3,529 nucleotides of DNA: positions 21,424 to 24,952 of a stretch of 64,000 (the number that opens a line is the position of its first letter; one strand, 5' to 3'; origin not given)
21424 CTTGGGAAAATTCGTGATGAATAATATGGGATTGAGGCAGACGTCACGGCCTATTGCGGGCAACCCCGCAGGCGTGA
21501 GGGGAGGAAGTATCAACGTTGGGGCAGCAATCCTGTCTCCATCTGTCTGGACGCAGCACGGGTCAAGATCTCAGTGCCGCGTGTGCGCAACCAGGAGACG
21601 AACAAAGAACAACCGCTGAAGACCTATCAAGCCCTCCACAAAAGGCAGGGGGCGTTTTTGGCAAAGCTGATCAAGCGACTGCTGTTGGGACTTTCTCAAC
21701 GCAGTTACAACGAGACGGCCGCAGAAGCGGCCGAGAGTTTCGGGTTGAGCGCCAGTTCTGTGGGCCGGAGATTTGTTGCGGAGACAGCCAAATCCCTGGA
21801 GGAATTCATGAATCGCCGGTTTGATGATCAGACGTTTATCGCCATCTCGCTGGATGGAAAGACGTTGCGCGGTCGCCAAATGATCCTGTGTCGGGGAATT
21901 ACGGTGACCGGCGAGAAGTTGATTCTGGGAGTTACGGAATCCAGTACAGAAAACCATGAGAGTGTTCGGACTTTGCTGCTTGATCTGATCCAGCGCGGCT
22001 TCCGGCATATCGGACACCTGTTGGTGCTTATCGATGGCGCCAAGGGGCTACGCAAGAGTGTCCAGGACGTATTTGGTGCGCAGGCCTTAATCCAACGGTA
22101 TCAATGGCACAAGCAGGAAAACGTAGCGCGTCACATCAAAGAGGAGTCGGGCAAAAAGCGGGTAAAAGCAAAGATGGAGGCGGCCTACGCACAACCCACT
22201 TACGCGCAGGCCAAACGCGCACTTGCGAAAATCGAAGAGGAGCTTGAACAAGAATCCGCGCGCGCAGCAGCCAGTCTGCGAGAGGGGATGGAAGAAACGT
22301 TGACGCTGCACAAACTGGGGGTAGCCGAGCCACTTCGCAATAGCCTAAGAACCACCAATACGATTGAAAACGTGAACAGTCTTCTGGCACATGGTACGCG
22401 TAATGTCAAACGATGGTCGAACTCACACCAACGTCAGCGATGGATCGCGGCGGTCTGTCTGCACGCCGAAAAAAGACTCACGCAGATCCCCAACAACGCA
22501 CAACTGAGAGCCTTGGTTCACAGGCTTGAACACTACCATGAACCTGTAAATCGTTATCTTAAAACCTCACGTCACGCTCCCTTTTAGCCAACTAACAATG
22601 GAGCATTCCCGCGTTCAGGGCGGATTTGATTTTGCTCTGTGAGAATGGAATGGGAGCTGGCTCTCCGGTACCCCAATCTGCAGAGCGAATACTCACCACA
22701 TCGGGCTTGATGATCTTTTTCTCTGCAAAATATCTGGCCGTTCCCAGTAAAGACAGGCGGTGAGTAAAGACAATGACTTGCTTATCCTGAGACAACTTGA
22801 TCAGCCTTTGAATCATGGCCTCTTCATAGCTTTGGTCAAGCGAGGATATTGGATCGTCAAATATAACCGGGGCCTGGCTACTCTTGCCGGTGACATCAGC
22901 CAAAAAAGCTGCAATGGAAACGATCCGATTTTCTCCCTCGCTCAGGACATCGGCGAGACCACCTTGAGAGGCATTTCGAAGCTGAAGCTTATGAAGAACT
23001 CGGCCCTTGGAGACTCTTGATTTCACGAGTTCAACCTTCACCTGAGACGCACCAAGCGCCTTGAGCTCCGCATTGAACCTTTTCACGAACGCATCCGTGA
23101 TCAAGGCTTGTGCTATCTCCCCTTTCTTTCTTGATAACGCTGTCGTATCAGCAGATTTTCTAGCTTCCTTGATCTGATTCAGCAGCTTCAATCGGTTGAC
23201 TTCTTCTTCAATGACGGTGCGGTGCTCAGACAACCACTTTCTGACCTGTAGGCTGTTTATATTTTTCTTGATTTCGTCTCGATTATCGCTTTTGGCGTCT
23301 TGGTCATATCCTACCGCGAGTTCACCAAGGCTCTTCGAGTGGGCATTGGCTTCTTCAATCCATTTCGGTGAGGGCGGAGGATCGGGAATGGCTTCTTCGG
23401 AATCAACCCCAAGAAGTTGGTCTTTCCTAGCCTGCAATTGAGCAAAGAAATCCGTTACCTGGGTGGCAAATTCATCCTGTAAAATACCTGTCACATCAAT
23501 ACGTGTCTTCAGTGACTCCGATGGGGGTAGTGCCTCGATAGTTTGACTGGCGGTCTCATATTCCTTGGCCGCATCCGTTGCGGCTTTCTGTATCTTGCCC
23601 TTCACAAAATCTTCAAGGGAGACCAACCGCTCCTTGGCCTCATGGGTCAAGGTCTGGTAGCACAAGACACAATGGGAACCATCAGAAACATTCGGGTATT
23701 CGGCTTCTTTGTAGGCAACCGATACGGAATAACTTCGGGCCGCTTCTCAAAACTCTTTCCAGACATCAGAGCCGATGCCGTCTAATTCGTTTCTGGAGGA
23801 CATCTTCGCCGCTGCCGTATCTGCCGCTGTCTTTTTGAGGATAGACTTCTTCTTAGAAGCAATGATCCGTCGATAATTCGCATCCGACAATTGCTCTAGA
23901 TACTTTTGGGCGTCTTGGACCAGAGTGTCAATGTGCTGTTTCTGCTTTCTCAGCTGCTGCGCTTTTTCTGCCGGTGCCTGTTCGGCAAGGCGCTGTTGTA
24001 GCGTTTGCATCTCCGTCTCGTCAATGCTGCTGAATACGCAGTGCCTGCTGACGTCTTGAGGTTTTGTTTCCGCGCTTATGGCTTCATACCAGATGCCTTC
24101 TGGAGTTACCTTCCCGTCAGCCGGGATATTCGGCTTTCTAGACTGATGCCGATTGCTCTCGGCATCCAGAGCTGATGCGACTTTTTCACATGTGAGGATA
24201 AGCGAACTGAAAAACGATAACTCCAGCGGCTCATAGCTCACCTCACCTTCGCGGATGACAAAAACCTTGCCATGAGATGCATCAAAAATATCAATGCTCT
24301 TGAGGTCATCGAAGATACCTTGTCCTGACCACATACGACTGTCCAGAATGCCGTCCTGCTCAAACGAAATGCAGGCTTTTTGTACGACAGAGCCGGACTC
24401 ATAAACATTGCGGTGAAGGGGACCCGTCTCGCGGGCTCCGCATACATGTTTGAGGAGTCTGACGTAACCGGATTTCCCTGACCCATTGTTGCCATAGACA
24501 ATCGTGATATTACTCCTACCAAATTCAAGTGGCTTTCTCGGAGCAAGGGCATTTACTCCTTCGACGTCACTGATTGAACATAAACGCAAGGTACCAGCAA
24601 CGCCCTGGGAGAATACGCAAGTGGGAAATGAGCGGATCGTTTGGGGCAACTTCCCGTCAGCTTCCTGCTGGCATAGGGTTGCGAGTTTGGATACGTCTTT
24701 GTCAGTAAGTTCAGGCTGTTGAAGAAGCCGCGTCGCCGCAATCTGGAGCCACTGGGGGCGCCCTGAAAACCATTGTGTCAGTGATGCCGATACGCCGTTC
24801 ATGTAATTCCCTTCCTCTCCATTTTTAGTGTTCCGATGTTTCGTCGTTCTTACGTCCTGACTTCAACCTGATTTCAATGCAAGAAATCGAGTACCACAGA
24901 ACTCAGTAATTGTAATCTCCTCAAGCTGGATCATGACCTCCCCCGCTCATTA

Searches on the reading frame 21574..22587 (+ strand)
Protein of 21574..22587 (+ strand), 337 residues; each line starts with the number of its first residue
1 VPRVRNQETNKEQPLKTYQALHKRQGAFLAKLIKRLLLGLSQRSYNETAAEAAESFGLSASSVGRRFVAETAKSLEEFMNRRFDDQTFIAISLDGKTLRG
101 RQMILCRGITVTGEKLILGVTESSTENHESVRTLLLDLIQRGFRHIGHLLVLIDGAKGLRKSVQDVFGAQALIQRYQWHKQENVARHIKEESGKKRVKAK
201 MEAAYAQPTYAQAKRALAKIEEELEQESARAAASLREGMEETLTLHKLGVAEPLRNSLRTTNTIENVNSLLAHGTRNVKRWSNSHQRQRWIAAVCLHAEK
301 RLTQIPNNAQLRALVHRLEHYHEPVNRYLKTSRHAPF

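Call 71: search_protein_families(library=pfam, proteins=[window:21574-22587:+], max_evalue=0.0001)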
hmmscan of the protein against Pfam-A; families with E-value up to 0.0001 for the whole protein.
window:21574-22587:+ (337 aa): 1 family
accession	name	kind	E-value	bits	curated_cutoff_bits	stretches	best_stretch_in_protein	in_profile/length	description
PF00872.24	Transposase_mut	-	1.7e-28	100.1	21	1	20-298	95-372/379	Transposase, Mutator family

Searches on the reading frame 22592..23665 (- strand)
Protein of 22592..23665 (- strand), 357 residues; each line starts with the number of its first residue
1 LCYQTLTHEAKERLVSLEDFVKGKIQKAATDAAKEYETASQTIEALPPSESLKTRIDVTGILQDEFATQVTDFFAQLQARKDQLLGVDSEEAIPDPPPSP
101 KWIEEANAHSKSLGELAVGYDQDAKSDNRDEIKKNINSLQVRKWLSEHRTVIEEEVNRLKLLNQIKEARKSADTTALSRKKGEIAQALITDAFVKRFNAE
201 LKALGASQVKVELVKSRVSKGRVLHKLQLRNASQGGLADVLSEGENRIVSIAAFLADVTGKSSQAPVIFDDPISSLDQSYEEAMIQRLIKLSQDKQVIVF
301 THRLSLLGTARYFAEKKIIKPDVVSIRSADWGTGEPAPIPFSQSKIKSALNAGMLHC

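Call 71: search_protein_families(library=pfam, proteins=[window:22592-23665:-], max_evalue=0.0001)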
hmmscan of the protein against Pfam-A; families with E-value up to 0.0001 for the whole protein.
window:22592-23665:- (357 aa): 2 families
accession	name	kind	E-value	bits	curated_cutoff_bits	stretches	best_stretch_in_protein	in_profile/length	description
PF13166.12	AAA_13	-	1.5e-11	44.2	36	1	101-312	376-579/713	AAA domain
PF02463.25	SMC_N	-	5.3e-08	33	40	1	168-310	135-205/220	RecF/RecN/SMC N terminal domain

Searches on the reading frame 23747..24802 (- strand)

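Call 71: search_protein_families(library=pfam, proteins=[window:23747-24802:-], max_evalue=0.0001)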
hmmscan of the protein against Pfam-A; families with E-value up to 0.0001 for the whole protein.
window:23747-24802:- (351 aa): 1 family
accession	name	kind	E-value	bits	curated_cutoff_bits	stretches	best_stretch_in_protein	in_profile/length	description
PF13476.12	AAA_23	-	9.2e-05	23.6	27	0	90-305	14-200/201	AAA domain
